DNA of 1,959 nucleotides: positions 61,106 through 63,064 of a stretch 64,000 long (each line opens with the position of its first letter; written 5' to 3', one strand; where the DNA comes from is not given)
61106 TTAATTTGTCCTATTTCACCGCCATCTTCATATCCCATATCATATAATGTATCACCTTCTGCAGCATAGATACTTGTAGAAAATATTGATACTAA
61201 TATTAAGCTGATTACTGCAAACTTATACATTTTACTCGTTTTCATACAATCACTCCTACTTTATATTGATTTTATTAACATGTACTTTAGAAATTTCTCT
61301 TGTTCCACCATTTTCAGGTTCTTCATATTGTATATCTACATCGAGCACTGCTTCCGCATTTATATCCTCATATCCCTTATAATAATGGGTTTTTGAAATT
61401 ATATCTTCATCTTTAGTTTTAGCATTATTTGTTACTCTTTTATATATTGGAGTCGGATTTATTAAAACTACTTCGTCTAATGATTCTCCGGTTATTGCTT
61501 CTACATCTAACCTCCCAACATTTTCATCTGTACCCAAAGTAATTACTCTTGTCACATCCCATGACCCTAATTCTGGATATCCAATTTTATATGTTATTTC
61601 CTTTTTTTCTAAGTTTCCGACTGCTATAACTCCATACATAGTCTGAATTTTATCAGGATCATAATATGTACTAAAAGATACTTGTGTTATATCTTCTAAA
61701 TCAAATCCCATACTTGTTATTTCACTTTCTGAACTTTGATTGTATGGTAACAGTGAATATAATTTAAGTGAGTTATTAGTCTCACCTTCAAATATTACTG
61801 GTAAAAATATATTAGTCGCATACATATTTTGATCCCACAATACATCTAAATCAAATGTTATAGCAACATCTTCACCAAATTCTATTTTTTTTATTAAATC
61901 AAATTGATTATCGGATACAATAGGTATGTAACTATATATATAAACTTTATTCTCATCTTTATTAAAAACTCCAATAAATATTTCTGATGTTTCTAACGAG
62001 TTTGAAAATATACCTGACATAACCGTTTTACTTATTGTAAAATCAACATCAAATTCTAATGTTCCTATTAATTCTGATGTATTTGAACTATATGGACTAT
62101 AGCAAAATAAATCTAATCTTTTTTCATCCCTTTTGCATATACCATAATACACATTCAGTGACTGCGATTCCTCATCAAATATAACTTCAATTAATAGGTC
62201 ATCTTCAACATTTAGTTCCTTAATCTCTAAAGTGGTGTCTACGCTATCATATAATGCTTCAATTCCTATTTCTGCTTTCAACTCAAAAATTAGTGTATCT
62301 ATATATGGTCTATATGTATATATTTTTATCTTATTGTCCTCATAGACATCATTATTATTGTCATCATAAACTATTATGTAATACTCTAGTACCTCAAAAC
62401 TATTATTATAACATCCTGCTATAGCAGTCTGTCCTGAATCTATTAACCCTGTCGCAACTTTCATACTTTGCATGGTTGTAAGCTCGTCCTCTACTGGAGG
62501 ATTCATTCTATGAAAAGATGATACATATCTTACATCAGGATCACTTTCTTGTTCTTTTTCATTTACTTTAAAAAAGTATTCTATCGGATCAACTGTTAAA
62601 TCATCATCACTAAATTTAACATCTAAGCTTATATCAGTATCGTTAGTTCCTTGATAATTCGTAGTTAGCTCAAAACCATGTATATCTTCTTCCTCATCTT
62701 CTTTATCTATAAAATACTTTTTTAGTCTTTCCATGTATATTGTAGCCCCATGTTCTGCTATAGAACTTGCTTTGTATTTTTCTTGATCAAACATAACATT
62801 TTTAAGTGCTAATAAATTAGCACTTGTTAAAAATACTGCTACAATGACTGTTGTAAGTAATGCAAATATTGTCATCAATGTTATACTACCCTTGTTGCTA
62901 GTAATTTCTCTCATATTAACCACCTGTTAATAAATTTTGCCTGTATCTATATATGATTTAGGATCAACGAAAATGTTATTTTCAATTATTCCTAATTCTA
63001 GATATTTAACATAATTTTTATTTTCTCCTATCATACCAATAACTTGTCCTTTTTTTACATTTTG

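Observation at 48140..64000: Pilus-like operon tail encoding an SLH / giant RCC1-propeller / giant RCC1-propeller / SLH cassette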

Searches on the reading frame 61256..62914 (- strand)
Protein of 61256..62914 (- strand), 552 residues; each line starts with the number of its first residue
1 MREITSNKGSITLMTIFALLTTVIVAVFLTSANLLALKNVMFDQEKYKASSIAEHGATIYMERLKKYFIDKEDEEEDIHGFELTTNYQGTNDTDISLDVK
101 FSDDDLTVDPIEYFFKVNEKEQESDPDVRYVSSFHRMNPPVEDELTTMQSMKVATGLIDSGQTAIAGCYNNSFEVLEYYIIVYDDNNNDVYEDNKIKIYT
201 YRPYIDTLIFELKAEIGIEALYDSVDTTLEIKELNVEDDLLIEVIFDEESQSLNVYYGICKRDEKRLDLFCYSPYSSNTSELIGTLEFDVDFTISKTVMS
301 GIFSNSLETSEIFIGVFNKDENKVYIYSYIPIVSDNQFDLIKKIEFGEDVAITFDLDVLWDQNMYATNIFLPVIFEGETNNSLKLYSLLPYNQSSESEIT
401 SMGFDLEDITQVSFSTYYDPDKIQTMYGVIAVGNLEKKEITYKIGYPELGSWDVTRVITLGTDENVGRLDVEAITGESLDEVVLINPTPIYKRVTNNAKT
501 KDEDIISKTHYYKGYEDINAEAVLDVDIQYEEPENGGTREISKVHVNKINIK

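Call 5: search_protein_families(library=pfam, proteins=[window:61256-62914:-], max_evalue=0.1)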
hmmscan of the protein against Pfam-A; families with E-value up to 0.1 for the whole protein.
window:61256-62914:- (552 aa): 0 families

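Call 6: search_protein_families(library=ncbifam, proteins=[window:61256-62914:-], max_evalue=0.1)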
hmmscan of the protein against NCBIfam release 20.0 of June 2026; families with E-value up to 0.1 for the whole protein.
window:61256-62914:- (552 aa): 0 families

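Call 18: find_related_loci(query=A1, collection=genome_contigs, flank=10000)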
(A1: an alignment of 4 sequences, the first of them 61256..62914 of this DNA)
Query A1 (552 aa) in genome_contigs; peptide patterns used: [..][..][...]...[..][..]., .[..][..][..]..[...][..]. (x = any residue, [..] = any of these).
94 stretches matched a pattern, but none encodes a relative of the query by tblastn (E <= 1e-3).

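Call 29: find_homologous_proteins(query=A1, max_evalue=0.001)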
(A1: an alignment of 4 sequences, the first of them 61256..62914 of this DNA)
Query A1 (4 sequences) (552 aa, profile of the alignment): 2 proteins with E <= 0.001 among 8000 candidates.
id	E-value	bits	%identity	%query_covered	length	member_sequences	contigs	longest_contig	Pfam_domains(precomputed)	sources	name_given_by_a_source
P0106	2.0e-212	725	100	100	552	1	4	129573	-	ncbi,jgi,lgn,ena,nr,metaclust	ncbi:MAG TPA: hypothetical protein DEP72_02095 [Clostridiales bacterium]|nr:MAG: hypothetical protei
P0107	1.8e-126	441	65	100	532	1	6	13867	-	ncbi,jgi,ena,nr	ncbi:MAG: hypothetical protein A2Y24_08035 [Clostridiales bacterium GWE2_32_10]|nr:MAG: hypothetical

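Call 39: search_solved_structures(query=A1, max_evalue=10, show_alignments=0)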
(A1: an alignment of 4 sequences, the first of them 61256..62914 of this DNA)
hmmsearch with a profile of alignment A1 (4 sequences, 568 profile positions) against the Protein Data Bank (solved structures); distinct sequences matched with E-value up to 10: 0.

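Call 40: search_protein_representatives(alignment_id=A3)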
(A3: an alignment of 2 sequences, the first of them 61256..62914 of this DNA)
Query: 2 sequences, 552 profile positions. Proteins with E-value up to 0.001 (for the whole library): 11; up to 1e-10: 7; up to 1e-30: 6. The best 11 are listed.
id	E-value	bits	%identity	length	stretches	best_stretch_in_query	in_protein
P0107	0.0e+00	1093.1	-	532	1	1-552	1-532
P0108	5.0e-86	306.1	-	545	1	5-546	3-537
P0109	1.8e-47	178.9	-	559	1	6-544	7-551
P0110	6.9e-41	157.1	-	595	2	87-499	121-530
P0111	4.1e-38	148.0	-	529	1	5-547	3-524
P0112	7.3e-37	143.8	-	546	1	7-550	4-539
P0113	3.1e-11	59.2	-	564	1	1-547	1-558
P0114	1.4e-09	53.8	-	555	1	3-551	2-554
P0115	1.8e-09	53.4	-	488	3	237-545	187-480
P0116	2.5e-04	36.4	-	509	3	132-388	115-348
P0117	3.0e-04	36.2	-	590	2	8-329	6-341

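Call 41: find_encoding_contigs(protein=P0108, flank=10000, max_places=1)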
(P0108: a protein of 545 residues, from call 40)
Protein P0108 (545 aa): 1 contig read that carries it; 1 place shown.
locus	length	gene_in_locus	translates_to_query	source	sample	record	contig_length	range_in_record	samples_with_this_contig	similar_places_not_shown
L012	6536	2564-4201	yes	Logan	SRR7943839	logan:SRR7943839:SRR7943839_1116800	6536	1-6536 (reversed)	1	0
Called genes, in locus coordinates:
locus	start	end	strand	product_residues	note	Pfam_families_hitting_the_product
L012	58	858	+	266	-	-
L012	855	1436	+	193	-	PF05137:PilN (weak)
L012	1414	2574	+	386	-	PF01551:Peptidase_M23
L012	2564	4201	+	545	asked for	-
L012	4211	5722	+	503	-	PF00395:SLH (weak)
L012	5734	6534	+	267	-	?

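Call 43: find_encoding_contigs(protein=P0115, flank=10000, max_places=1)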
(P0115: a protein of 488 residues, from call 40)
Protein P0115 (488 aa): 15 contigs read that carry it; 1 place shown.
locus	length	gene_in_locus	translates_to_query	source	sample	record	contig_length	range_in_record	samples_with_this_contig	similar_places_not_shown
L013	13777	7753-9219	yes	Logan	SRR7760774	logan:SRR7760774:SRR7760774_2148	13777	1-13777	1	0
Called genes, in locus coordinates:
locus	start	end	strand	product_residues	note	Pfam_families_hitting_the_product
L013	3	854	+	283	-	?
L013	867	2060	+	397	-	PF28597:T2SSF_N, PF00482:T2SSF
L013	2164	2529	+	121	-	-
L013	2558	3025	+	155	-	PF07963:N_methyl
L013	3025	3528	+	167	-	PF07963:N_methyl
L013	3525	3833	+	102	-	-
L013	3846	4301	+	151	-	PF07963:N_methyl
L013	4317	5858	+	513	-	PF05137:PilN (weak)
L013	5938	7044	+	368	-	PF04350:PilO, PF01551:Peptidase_M23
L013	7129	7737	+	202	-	PF07963:N_methyl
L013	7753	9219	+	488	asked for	-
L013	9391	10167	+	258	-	-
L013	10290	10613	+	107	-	-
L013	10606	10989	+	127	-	PF12844:HTH_19 (weak), PF13560:HTH_31, PF01381:HTH_3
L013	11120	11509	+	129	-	-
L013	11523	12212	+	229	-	-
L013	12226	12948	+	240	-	-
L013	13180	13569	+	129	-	-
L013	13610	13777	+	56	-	?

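Call 44: find_encoding_contigs(protein=P0114, flank=10000, max_places=1)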
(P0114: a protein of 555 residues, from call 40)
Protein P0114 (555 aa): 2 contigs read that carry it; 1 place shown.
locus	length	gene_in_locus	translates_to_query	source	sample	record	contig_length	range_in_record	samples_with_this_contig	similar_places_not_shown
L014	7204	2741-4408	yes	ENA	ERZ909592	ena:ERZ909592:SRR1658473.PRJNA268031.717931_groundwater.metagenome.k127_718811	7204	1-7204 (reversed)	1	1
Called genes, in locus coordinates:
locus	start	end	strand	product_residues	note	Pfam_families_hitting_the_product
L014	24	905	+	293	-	-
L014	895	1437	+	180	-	-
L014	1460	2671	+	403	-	PF01551:Peptidase_M23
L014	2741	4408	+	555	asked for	-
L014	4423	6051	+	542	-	PF00395:SLH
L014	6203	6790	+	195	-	PF04542:Sigma70_r2, PF08281:Sigma70_r4_2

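Call 45: find_encoding_contigs(protein=P0111, flank=10000, max_places=1)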
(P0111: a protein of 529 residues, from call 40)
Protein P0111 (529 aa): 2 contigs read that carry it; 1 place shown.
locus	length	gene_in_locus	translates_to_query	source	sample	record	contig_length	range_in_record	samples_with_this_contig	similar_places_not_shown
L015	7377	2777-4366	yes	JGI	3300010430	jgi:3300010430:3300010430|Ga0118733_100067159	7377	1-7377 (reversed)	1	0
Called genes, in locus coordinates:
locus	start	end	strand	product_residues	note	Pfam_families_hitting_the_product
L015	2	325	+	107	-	?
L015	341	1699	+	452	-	PF05137:PilN (weak)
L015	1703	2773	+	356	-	PF01551:Peptidase_M23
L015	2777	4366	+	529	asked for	-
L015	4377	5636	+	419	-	PF00395:SLH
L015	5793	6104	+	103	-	PF00829:Ribosomal_L21p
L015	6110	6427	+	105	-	PF04327:Peptidase_Prp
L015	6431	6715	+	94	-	PF01016:Ribosomal_L27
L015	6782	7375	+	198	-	?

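Call 56: predict_structure(alignment_id=A4)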
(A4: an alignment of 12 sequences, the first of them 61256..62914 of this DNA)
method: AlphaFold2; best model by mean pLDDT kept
length: 552 residues; sequences in the alignment: 12
mean_pLDDT: 84.5   pTM: 0.80
mean pLDDT of the five models: 84.5, 83.5, 83.4, 82.0, 81.9
residues with pLDDT >= 90: 220; 70-90: 283; 50-70: 39; < 50: 10
segments of 3 or more residues with pLDDT < 50: 1-6, 188-191
pLDDT, mean of each block of 10 residues (from residue 1): 46 78 82 74 79 90 92 83 82 80 85 79 61 87 83 75 92 91 71 79 79 90 83 90 92 94 93 84 91 93 90 94 94 82 89 92 87 83 89 77 69 89 84 90 87 86 89 86 92 91 85 74 92 85 91 84
secondary structure, 60 per line:
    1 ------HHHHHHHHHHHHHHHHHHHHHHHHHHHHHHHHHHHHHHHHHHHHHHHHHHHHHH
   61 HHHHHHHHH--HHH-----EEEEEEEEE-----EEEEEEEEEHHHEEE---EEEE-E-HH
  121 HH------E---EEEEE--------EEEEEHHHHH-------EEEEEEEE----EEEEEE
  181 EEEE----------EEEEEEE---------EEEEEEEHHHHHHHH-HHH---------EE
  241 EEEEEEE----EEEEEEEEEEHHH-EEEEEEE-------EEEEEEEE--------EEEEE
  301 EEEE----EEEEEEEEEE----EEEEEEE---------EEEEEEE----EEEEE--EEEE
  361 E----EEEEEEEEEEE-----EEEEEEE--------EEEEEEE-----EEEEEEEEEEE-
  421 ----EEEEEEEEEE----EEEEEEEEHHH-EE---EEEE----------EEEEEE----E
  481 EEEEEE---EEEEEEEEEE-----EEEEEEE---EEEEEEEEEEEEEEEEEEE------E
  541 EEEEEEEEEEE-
elements in order: H7-69 E80-88 E94-102 E106-108 E112-115 H119-122 E133-137 E146-150 H151-155 E163-170 E175-184 E195-201 E211-217 H218-225 E239-247 E252-261 E266-272 E280-287 E296-304 E309-318 E323-329 E339-345 E350-354 E357-361 E366-376 E382-388 E397-403 E409-419 E425-434 E439-446 E456-459 E470-475 E480-486 E490-499 E505-511 E515-533 E540-551

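Call 59: fold_search(model_id=the predicted structure, library=pdb)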
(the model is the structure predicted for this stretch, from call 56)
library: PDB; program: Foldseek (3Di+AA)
matches with E <= 10: 1781; with E <= 0.001: 100
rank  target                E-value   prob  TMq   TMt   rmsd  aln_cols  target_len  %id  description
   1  3h6j                  5.2e-08  1.00  0.38  0.46  20.6       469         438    9  Crystal structure of a putative neuraminidase from Pseudomonas aeruginosa (released 2009-05-12)
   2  5mxc                  6.8e-08  1.00  0.38  0.61  11.8       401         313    9  Aleuria aurantia lectin (AAL) N224Q mutant in complex with alpha-methyl-L-fucoside (released 2017-12-20)
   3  1iub                  7.9e-08  1.00  0.36  0.58  12.2       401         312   10  Fucose-specific lectin from Aleuria aurantia (Hg-derivative form) (released 2003-09-30)
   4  6gke_A                8.3e-08  1.00  0.38  0.63  11.8       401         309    8  Aleuria aurantia lectin AAL N224Q mutant in complex with Fucalpha1-6GlcNAc (released 2019-06-19)
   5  9sob_O                1.5e-07  1.00  0.28  0.46  17.4       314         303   11  Structural Model of the Nuclear Pore Complex in Arabidopsis thaliana (released 2025-11-05)
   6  4gjt_A                1.8e-07  1.00  0.33  0.42  13.2       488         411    9  complex structure of nectin-4 bound to MV-H (released 2012-10-10)
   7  3alz_A                2.7e-07  1.00  0.33  0.42  11.5       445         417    8  Crystal structure of the measles virus hemagglutinin bound to its cellular receptor SLAM (Form I) (released 2011-01-12)
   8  3a71                  3.7e-07  1.00  0.34  0.49  15.2       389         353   11  High resolution structure of Penicillium chrysogenum alpha-L-arabinanase (released 2010-09-15)
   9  1vcu_B                4.3e-07  1.00  0.36  0.49  11.6       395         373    8  Structure of the human cytosolic sialidase Neu2 in complex with the inhibitor DANA (released 2004-11-02)
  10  2f10                  5.1e-07  1.00  0.35  0.50  12.1       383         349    8  Crystal Structure of the Human Sialidase Neu2 in Complex with Peramivir inhibitor (released 2006-11-21)
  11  2f13                  5.1e-07  1.00  0.34  0.49  11.4       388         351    8  Crystal Structure of the Human Sialidase Neu2 in Complex with 2',3'- dihydroxypropyl ether mimetic Inhibitor (released 2006-11-21)
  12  3alx_B                5.9e-07  1.00  0.34  0.35  12.4       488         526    8  Crystal structure of the measles virus hemagglutinin bound to its cellular receptor SLAM (MV-H(L482R)-SLAM(N102H/R108Y (released 2011-01-12)
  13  2f28                  6.2e-07  1.00  0.36  0.51  11.0       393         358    7  Crystal Structure of the Human Sialidase Neu2 Q116E Mutant (released 2006-11-21)
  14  7zny_B                1.1e-06  1.00  0.32  0.36  14.2       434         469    9  Cryo-EM structure of the canine distemper virus tetrameric attachment glycoprotein (released 2023-02-08)
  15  1so7                  1.6e-06  1.00  0.37  0.52  11.1       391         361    7  Maltose-induced structure of the human cytolsolic sialidase Neu2 (released 2004-11-02)
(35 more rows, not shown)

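Call 88: search_protein_families(library=pfam, proteins=[L014:4423-6051:+, L015:4377-5636:+, L013:9391-10167:+], max_evalue=0.01)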
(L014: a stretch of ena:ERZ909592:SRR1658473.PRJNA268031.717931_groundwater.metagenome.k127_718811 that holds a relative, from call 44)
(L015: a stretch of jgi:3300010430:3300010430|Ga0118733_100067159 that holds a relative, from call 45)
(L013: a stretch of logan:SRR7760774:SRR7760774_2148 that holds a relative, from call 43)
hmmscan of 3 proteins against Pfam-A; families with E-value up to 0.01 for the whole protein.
L014:4423-6051:+ (542 aa): 1 family
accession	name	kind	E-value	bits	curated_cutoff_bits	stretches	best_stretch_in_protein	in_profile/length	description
PF00395.25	SLH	-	1.6e-24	86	20.8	2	380-419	4-44/44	S-layer homology domain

L015:4377-5636:+ (419 aa): 1 family
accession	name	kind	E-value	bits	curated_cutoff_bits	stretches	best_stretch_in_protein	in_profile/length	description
PF00395.25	SLH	-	5.1e-23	81.2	20.8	2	260-299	3-43/44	S-layer homology domain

L013:9391-10167:+ (258 aa): 0 families
